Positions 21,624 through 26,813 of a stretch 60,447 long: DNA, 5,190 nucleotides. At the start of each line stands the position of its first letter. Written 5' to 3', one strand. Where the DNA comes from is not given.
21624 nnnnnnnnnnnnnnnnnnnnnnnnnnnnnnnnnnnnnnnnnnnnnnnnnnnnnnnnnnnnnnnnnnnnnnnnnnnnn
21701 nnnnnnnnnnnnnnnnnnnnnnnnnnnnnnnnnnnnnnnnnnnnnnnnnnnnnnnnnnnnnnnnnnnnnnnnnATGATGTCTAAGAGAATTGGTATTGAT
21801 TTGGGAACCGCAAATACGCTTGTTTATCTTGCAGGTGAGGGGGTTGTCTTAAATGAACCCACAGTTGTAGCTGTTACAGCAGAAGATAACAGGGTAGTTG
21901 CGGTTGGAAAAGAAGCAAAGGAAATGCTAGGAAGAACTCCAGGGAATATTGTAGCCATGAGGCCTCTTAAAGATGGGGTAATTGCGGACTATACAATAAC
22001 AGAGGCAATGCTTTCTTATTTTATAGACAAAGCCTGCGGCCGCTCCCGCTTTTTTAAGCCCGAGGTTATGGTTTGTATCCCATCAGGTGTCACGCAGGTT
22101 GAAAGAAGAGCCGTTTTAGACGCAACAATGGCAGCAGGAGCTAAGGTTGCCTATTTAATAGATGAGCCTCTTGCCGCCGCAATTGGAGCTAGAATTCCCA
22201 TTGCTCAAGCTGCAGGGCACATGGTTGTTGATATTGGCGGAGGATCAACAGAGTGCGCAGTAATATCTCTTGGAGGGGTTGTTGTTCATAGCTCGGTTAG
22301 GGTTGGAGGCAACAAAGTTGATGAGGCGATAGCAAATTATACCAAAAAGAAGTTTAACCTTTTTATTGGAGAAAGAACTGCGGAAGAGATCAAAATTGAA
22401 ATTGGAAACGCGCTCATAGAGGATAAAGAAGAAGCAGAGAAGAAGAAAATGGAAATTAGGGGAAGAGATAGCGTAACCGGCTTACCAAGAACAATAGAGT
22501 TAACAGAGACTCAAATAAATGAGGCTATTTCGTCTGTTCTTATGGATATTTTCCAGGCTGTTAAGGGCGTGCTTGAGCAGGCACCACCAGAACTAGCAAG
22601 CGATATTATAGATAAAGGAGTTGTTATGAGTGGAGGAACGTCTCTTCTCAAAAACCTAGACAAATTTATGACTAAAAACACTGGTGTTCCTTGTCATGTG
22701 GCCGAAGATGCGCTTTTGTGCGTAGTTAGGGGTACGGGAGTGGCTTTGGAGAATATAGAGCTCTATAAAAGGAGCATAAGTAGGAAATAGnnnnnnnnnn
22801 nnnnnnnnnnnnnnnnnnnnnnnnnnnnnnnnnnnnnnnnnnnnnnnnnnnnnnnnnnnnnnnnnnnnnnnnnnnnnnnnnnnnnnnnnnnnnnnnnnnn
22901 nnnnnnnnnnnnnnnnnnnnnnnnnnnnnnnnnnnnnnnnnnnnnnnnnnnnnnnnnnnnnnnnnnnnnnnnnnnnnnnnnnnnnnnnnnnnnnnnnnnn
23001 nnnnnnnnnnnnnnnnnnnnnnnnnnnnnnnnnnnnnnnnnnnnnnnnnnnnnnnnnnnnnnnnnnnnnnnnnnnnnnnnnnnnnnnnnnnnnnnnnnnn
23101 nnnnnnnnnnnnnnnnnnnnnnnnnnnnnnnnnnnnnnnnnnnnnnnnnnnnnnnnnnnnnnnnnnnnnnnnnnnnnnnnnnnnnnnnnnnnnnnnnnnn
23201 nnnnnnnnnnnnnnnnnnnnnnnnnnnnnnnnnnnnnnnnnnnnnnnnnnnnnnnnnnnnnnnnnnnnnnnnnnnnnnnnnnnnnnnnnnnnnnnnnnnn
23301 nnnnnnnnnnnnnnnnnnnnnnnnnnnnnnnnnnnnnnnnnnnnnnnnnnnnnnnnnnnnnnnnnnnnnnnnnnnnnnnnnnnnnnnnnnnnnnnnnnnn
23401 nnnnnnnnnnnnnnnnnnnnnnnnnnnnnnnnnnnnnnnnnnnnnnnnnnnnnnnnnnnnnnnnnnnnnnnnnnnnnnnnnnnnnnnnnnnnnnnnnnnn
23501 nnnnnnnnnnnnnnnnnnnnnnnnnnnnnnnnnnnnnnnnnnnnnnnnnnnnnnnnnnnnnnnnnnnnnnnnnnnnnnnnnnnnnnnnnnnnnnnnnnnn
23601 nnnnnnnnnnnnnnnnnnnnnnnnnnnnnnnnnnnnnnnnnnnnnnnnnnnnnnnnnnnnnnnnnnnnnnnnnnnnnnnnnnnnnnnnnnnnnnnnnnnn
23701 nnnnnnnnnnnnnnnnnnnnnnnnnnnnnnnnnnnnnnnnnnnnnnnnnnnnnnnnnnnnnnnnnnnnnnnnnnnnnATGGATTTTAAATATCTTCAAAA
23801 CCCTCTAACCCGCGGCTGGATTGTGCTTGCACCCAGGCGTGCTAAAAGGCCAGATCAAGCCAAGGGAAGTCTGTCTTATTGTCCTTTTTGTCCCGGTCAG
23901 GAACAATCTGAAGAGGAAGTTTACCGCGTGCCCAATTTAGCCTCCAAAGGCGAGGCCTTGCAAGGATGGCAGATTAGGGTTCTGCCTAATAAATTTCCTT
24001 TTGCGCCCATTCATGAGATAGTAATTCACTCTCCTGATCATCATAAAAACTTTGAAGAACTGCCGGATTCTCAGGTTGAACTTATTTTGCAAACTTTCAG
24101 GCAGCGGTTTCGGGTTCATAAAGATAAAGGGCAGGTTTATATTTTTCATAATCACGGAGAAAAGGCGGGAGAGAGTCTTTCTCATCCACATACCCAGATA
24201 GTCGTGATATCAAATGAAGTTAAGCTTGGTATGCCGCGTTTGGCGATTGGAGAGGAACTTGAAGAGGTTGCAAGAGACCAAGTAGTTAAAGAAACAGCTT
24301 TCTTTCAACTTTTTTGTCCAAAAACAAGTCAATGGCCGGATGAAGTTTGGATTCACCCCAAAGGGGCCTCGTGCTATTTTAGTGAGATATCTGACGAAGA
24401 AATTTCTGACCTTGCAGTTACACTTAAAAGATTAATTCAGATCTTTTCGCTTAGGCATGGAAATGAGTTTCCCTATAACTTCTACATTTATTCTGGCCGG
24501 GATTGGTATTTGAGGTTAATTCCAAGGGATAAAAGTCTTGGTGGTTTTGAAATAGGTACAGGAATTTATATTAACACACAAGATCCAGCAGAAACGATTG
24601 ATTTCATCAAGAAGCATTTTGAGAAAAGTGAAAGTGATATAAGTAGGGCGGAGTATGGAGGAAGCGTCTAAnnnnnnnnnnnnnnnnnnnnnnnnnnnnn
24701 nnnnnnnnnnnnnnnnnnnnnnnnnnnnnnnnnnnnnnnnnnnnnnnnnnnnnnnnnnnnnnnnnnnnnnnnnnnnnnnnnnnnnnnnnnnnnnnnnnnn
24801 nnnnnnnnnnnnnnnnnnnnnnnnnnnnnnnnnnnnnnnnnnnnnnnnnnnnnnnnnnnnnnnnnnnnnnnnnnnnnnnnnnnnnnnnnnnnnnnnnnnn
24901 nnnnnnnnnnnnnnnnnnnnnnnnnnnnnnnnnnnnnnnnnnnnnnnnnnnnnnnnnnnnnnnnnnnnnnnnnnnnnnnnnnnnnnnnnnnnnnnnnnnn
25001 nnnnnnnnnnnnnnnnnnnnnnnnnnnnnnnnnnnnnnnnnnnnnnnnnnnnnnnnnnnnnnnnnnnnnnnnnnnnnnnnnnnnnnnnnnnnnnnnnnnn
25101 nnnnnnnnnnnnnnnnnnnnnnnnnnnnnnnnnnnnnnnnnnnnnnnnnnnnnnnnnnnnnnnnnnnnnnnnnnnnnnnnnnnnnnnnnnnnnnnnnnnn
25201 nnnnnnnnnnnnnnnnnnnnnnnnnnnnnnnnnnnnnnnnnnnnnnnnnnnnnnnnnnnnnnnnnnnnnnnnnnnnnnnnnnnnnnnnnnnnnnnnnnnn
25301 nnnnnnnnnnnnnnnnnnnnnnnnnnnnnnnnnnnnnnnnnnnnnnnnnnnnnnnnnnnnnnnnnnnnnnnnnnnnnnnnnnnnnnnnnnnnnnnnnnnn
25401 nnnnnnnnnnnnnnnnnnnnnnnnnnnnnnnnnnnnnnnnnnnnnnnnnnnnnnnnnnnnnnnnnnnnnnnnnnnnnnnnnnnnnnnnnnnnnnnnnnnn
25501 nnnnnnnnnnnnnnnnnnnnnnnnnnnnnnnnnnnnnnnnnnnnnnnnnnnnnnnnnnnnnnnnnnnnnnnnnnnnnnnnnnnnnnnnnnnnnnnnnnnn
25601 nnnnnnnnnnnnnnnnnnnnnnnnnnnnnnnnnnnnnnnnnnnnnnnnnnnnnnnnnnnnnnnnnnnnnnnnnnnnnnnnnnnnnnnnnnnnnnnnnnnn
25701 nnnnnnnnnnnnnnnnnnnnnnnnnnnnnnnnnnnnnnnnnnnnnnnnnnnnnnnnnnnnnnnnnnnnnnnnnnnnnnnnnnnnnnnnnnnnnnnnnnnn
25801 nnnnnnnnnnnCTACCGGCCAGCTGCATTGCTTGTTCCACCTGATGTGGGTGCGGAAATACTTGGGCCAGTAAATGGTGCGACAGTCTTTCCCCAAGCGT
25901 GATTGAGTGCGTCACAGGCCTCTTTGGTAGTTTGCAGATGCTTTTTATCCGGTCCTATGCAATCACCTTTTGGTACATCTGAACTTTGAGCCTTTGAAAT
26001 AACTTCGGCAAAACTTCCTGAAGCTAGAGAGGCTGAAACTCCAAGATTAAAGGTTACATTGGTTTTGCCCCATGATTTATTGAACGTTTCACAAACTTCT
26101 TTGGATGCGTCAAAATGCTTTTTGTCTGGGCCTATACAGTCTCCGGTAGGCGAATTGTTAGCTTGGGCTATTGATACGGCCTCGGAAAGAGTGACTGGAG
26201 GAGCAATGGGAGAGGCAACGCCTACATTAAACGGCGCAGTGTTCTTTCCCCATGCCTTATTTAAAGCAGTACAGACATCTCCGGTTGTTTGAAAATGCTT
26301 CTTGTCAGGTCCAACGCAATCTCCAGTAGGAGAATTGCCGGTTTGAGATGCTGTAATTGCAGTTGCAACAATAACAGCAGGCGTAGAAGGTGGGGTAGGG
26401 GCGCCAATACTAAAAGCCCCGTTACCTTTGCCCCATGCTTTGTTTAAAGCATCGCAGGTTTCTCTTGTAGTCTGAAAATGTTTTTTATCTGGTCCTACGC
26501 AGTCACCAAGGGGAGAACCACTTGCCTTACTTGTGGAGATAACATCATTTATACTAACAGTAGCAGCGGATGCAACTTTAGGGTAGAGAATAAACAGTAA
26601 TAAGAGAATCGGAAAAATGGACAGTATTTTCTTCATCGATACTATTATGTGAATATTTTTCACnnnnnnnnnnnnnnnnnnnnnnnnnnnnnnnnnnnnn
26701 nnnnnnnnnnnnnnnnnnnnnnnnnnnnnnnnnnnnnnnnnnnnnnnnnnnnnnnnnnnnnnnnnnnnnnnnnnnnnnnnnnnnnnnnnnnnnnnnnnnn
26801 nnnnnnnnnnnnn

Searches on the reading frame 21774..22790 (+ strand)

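Call 49: search_protein_families(library=pfam, proteins=[window:21774-22790:+], max_evalue=0.001)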
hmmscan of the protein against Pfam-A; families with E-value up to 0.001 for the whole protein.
window:21774-22790:+ (338 aa): 7 families
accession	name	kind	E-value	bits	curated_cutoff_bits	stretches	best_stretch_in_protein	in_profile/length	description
PF06723.19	MreB_Mbl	-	7.5e-139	462.6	27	1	4-331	2-325/327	MreB/Mbl protein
PF00012.26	HSP70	-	3.5e-15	55.7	20.6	1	97-301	135-348/599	Hsp70 protein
PF14450.12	FtsA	-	6.3e-13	49.6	31.8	1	150-312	1-112/127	Cell division protein FtsA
PF00022.25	Actin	-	4.7e-08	32.5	27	1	8-193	9-190/410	Actin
PF02541.22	Ppx-GppA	-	2.9e-05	24.1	27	1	135-183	100-148/285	Ppx/GppA phosphatase family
PF11104.14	PilM_2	-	8.4e-05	22.1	27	0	283-312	278-307/340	Type IV pilus assembly protein PilM;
PF25216.1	Volactin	-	8.5e-05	22.6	35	1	27-297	45-285/321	Volactin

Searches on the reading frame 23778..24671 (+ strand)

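Call 49: search_protein_families(library=pfam, proteins=[window:23778-24671:+], max_evalue=0.001)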
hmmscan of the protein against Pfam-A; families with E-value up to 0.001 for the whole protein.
window:23778-24671:+ (297 aa): 5 families
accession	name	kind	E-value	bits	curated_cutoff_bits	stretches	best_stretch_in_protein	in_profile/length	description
PF01087.27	GalP_UDP_transf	-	7.3e-08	33.5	22.1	1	80-141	113-177/184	Galactose-1-phosphate uridyl transferase, N-terminal domain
PF16268.10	DUF4921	-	1.8e-06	27.6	28.5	1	100-283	204-399/425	Domain of unknown function (DUF4921)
PF02744.22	GalP_UDP_tr_C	-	6.8e-05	23.1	29.2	1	123-234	5-96/165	Galactose-1-phosphate uridyl transferase, C-terminal domain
PF16285.10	DUF4931_N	-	0.00019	22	24.1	0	23-144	8-121/124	Domain of unknown function (DUF4931) N-terminal domain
PF01230.28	HIT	-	0.00078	20.5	21.5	0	68-141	17-92/98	HIT domain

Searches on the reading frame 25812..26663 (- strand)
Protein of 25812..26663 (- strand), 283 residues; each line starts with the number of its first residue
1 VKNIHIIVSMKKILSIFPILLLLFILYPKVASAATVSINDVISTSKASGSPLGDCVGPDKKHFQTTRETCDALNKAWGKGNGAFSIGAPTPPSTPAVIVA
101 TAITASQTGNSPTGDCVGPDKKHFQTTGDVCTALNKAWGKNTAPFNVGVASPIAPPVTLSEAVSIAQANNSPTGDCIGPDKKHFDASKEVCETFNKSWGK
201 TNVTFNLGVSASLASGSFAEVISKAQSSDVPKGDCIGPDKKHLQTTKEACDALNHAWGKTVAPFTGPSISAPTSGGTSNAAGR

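Call 49: search_protein_families(library=pfam, proteins=[window:25812-26663:-], max_evalue=0.001)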
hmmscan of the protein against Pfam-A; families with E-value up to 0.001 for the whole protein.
window:25812-26663:- (283 aa): 1 family
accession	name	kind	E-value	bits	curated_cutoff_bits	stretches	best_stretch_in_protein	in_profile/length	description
PF19882.4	DUF6355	-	0.0003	21.4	26.6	0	112-133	33-54/61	Family of unknown function (DUF6355)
